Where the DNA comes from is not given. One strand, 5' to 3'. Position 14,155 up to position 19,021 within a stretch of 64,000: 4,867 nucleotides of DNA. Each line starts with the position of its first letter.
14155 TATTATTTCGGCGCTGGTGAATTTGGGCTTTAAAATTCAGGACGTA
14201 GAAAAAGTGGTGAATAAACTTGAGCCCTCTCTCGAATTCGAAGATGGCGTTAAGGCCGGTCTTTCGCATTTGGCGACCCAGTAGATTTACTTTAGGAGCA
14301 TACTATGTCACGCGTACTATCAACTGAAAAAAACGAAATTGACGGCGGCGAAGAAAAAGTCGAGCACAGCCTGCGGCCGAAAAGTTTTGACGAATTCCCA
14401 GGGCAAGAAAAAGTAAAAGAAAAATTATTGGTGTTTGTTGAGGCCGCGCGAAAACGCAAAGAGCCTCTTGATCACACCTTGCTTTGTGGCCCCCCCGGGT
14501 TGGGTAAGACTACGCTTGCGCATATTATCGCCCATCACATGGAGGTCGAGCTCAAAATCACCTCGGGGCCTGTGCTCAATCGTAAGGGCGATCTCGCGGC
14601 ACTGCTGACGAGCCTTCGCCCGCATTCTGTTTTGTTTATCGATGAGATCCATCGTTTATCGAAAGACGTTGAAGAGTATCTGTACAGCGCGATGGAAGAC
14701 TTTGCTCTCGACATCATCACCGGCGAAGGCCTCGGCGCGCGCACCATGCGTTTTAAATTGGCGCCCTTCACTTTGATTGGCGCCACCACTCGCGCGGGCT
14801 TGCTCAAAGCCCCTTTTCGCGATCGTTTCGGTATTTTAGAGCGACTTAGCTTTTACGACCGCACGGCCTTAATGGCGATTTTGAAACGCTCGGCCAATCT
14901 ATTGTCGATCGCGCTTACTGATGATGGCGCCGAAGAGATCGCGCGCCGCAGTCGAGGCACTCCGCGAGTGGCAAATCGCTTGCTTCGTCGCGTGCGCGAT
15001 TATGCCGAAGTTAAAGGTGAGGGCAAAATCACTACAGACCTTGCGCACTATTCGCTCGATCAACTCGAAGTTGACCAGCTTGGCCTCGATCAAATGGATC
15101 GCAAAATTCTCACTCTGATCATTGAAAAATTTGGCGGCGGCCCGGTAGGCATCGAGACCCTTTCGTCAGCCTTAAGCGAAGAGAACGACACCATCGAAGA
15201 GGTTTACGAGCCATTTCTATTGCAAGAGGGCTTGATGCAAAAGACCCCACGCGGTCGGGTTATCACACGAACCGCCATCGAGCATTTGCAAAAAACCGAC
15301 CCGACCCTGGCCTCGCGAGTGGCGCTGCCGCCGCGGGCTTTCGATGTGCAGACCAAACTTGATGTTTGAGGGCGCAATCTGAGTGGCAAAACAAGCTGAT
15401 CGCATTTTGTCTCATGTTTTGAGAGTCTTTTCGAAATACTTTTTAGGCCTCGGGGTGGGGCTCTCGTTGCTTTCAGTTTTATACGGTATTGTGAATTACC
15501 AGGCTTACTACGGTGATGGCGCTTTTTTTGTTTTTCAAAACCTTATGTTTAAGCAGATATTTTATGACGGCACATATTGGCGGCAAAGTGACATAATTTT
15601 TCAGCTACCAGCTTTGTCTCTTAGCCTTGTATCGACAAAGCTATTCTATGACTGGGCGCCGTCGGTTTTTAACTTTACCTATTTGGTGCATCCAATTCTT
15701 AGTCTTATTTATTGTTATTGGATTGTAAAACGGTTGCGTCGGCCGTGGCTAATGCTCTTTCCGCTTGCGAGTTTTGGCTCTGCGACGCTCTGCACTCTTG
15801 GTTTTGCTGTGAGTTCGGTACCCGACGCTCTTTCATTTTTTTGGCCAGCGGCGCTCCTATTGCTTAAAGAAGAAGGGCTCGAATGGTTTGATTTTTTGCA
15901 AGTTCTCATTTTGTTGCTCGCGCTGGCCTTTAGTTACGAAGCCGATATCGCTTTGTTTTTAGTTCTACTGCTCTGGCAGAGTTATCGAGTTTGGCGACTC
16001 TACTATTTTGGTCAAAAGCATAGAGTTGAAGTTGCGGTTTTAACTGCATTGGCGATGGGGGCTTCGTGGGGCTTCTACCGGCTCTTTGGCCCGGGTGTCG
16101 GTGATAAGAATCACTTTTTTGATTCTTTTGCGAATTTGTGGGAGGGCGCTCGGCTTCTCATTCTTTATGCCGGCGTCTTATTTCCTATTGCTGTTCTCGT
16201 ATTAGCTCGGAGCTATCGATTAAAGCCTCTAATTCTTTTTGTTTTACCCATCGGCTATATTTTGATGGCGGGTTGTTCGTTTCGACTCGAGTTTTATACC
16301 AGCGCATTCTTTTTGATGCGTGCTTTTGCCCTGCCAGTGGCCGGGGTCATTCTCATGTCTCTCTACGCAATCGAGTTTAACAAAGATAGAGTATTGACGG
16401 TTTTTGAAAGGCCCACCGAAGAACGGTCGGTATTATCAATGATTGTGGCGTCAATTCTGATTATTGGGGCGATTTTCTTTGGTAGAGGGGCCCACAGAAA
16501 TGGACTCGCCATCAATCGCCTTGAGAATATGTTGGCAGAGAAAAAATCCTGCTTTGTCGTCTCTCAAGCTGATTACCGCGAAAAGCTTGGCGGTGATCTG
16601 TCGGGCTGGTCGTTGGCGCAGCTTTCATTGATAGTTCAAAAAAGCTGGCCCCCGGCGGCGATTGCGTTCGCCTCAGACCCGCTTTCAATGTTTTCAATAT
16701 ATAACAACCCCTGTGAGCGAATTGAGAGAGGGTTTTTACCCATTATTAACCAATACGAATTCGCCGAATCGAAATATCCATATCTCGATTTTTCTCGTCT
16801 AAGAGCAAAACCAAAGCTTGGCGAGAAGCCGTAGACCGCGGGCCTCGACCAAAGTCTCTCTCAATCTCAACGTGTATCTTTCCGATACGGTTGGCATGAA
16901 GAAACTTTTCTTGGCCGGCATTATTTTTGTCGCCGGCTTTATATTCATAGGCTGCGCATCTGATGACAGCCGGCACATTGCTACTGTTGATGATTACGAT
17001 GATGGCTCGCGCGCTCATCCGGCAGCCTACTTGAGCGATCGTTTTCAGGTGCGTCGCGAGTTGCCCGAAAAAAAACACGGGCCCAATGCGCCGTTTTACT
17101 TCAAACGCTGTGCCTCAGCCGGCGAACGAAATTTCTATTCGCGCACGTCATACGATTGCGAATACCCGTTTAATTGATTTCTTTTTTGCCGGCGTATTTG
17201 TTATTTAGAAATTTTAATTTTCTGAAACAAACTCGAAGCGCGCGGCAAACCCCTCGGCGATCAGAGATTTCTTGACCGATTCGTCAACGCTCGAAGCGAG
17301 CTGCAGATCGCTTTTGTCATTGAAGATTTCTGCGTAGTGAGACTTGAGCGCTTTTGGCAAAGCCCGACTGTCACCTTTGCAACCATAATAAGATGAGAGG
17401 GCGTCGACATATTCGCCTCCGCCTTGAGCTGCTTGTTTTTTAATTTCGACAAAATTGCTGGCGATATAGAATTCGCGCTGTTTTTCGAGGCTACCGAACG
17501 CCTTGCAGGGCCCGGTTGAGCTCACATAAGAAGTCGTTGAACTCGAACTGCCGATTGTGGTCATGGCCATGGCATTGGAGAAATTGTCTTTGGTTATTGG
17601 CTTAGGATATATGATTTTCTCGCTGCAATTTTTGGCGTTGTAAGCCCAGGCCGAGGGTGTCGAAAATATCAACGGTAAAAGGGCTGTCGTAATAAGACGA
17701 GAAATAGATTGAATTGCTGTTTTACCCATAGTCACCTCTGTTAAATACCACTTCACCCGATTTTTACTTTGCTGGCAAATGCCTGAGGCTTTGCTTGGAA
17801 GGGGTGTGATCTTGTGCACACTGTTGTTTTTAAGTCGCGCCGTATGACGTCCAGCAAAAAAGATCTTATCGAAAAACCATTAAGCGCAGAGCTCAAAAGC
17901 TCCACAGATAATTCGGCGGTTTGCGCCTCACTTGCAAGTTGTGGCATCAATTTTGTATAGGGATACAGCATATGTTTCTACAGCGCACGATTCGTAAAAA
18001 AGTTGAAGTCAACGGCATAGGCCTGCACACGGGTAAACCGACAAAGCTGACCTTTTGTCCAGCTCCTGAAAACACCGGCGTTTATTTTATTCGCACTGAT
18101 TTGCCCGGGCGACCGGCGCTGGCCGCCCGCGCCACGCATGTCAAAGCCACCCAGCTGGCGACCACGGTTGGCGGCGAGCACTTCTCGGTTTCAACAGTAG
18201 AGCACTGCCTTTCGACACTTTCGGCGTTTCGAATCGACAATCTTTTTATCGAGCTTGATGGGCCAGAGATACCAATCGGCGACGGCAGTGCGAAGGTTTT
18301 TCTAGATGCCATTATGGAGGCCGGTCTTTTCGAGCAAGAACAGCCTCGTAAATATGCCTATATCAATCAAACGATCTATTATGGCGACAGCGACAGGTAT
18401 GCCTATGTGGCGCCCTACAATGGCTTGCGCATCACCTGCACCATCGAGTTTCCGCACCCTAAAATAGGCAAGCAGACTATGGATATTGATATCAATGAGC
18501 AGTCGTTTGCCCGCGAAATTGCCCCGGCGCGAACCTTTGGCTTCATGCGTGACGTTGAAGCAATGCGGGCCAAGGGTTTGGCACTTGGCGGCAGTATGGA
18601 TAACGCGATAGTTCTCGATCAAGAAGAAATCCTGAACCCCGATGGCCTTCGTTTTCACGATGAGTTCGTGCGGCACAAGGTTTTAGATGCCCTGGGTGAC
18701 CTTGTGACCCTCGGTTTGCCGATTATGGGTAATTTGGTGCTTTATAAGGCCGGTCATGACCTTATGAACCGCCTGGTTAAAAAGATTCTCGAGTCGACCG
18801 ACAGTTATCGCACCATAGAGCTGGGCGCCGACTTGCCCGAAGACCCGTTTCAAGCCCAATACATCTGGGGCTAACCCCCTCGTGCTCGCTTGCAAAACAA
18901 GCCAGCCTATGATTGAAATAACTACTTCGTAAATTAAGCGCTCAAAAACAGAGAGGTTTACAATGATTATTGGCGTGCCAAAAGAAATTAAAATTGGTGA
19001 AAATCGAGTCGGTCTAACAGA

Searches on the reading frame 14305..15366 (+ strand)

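Call 82: search_protein_families(library=pfam, proteins=[window:14305-15366:+], max_evalue=0.0001)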
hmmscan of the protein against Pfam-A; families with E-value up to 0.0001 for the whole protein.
window:14305-15366:+ (354 aa): 10 families
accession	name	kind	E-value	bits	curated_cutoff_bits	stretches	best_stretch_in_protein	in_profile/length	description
PF05496.18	RuvB_N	-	4e-75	251.3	27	1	23-181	1-159/159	Holliday junction DNA helicase RuvB P-loop domain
PF17864.7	AAA_lid_4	-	4.6e-31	106.8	27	1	184-257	1-74/74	RuvB AAA lid domain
PF05491.19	RuvB_C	-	5.1e-27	94.1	24.7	1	259-329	2-72/72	RuvB C-terminal winged helix domain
PF00004.35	AAA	-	1.5e-19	71.2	21.2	1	59-178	2-126/131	ATPase family associated with various cellular activities (AAA)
PF07728.20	AAA_5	-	8.9e-10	39.2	22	0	99-175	59-139/139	AAA domain (dynein-related subfamily)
PF13401.12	AAA_22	-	2.8e-06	28.1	27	0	99-134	77-115/130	AAA domain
PF13191.12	AAA_16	-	1.7e-05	25.8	32.6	0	30-80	1-49/167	AAA ATPase domain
PF01078.27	Mg_chelatase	-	5.4e-05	23.1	20.3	0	57-76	24-43/207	Magnesium chelatase, subunit ChlI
PF07724.20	AAA_2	-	7.2e-05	23.3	27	0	104-136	73-105/166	AAA domain (Cdc48 subfamily)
PF06068.19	TIP49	-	9.2e-05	22.2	23.8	0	29-83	24-78/347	TIP49 P-loop domain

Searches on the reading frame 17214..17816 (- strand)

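Call 82: search_protein_families(library=pfam, proteins=[window:17214-17816:-], max_evalue=0.0001)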
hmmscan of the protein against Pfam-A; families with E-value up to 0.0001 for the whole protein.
window:17214-17816:- (200 aa): 1 family
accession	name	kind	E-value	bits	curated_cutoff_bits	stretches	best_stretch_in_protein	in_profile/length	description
PF11220.13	DUF3015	-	8.7e-14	52.1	25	1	81-183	26-134/142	Protein of unknown function (DUF3015)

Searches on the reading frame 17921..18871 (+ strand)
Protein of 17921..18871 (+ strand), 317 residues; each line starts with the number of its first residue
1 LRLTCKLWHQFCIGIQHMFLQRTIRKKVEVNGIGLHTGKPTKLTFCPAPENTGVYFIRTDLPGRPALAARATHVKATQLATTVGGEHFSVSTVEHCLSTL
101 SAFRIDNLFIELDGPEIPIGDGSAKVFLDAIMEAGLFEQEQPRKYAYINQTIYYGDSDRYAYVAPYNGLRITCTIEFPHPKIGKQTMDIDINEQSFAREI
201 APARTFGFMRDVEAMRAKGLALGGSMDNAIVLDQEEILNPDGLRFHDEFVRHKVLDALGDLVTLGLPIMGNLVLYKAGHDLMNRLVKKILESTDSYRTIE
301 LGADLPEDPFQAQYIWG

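Call 82: search_protein_families(library=pfam, proteins=[window:17921-18871:+], max_evalue=0.0001)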
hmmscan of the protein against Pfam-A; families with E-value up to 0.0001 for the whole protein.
window:17921-18871:+ (317 aa): 1 family
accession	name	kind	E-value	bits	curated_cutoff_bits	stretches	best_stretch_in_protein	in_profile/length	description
PF03331.19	LpxC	-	3.4e-105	351.8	27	1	21-290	1-267/268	UDP-3-O-acyl N-acetylglycosamine deacetylase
